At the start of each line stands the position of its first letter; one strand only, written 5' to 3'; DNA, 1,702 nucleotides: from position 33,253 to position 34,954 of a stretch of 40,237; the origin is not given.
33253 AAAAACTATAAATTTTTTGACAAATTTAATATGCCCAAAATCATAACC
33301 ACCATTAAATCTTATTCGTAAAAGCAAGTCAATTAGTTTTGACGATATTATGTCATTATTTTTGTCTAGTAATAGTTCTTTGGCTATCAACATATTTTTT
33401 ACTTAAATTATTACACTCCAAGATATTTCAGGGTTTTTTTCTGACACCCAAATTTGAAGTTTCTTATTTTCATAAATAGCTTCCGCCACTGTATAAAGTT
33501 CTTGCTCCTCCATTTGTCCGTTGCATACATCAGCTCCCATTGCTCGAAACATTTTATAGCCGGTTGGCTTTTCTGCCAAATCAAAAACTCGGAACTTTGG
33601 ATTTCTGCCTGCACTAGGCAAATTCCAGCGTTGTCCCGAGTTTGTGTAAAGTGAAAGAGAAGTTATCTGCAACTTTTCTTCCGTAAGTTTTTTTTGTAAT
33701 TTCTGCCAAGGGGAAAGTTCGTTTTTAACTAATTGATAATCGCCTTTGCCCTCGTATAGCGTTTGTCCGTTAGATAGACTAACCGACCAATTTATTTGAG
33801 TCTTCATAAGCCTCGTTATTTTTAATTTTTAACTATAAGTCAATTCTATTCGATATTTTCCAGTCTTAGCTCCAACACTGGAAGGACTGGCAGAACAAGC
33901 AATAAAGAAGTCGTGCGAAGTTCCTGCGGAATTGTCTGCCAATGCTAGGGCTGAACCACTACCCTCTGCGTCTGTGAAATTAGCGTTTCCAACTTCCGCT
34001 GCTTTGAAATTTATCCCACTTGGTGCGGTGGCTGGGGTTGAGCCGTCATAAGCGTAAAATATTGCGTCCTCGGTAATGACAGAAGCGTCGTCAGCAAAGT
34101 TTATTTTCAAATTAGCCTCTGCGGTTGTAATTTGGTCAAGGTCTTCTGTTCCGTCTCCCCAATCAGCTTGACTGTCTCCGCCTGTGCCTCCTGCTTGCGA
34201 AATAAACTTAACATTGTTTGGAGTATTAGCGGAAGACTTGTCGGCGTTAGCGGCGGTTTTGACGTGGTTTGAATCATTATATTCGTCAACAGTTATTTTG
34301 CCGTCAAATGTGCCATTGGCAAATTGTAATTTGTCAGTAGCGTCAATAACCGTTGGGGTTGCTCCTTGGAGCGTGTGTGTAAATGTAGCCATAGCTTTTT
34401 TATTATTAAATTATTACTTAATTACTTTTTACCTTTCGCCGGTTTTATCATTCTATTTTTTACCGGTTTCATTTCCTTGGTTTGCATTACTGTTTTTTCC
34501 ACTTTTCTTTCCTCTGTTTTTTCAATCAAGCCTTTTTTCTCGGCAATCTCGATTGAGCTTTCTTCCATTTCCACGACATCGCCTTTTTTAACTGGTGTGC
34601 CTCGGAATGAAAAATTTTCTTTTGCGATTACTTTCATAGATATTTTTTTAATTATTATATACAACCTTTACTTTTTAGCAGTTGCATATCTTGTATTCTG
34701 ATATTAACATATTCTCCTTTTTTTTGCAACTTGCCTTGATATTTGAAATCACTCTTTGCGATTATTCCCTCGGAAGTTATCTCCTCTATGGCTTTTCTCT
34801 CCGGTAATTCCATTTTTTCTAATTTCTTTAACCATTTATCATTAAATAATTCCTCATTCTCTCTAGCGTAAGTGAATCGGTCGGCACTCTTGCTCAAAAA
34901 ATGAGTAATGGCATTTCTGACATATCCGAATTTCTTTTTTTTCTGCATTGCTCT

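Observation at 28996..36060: Seven-gene, ~7-kb accessory cassette between the major capsid gene and the head-tail adaptor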

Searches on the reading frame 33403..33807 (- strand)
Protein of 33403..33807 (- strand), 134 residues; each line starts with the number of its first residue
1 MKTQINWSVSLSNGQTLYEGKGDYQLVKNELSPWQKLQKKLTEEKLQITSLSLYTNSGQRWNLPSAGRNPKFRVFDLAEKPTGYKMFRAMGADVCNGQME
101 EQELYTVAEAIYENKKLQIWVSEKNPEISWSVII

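Call 4: search_protein_families(library=pfam, max_evalue=0.01, proteins=[window:33403-33807:-])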
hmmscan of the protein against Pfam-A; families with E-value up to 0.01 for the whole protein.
window:33403-33807:- (134 aa): 0 families

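Call 5: search_protein_families(library=phrogs, max_evalue=0.01, proteins=[window:33403-33807:-])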
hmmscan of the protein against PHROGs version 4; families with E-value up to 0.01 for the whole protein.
window:33403-33807:- (134 aa): 0 families

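Call 55: search_dna_similar(query=window:33403-33807:-, collection=phages, mode=protein, max_evalue=0.001, max_rows=25)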
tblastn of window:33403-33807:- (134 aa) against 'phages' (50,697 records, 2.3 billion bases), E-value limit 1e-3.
No match.

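Call 102: search_protein_families(library=pfam, max_evalue=0.1, proteins=[window:33403-33807:-])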
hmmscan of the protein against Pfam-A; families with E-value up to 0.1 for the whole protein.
window:33403-33807:- (134 aa): 1 family
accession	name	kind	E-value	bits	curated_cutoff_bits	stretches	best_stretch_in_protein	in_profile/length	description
PF24546.1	Ig_TPPC8_4th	-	0.08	12.9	27.2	1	8-118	6-110/193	TPPC8 fourth Ig-like domain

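Call 105: search_solved_structures(query=window:33403-33807:-, max_evalue=10)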
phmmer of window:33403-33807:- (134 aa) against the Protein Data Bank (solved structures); distinct sequences matched with E-value up to 10: 1.
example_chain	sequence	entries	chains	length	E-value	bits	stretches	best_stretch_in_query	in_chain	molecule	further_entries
1cii_A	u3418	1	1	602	1.1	12.6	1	19-69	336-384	COLICIN IA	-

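Call 111: search_protein_representatives(protein=window:33403-33807:-)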
Query: 134 residues. Proteins with E-value up to 0.001 (for the whole library): 153; up to 1e-10: 116; up to 1e-30: 12. The best 150 are listed.
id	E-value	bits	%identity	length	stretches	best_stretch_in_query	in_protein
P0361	5.8e-41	155.8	56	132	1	2-134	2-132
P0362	5.0e-38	146.3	55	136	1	3-134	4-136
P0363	6.7e-37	142.7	51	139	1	4-133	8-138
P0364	5.4e-34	133.3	49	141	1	4-134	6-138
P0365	6.6e-34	133.0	48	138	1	3-134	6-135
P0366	6.7e-33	129.8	50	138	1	4-134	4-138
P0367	1.9e-32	128.3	49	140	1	2-134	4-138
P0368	2.8e-32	127.8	53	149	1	2-132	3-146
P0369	8.9e-32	126.1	49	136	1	5-133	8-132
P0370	3.2e-31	124.3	45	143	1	2-134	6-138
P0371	6.3e-31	123.4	49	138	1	3-134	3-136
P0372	9.6e-31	122.8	51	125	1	4-123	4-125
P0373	6.2e-30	120.2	45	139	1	4-134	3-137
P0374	8.8e-29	116.4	53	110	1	29-127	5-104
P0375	9.0e-28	113.2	45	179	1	4-133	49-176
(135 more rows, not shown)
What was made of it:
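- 33403..33807 (-): p134: second gene of the triad, always just downstream of p187. It has 153 representative clusters, nearly all stand-alone proteins of about 130-150 aa (call 111).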

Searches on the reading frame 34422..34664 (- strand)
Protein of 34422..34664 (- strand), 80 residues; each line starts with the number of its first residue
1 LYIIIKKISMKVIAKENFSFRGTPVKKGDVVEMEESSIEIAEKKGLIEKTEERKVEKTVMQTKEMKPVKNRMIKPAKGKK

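Call 4: search_protein_families(library=pfam, max_evalue=0.01, proteins=[window:34422-34664:-])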
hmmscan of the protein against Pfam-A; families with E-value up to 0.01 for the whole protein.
window:34422-34664:- (80 aa): 1 family
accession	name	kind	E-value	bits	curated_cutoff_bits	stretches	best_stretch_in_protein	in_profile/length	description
PF23843.2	DUF7210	-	0.00091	19.1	27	1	10-44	1-35/38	Domain of unknown function (DUF7210)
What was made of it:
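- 34422..34637 (-): p71: a small protein made of the GT C-terminal domain paralogue plus a basic tail. The DUF7210 hit is sub-threshold (19.1 bits against 27; call 4).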

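Call 5: search_protein_families(library=phrogs, max_evalue=0.01, proteins=[window:34422-34664:-])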
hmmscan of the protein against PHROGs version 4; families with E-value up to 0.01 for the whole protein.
window:34422-34664:- (80 aa): 1 family
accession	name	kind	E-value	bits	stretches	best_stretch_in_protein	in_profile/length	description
phrog_3129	-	unknown function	0.0002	22.3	1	13-61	9-58/61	-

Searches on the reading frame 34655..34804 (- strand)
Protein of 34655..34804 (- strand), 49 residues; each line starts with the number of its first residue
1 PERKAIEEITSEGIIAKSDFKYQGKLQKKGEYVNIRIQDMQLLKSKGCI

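Call 102: search_protein_families(library=pfam, max_evalue=0.1, proteins=[window:34655-34804:-])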
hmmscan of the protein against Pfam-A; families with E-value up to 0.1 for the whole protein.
window:34655-34804:- (49 aa): 1 family
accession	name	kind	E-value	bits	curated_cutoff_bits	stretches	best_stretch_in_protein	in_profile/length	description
PF18981.6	InlK_D3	-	0.066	13.7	25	1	6-33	26-53/75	Internalin K domain (D3/D4)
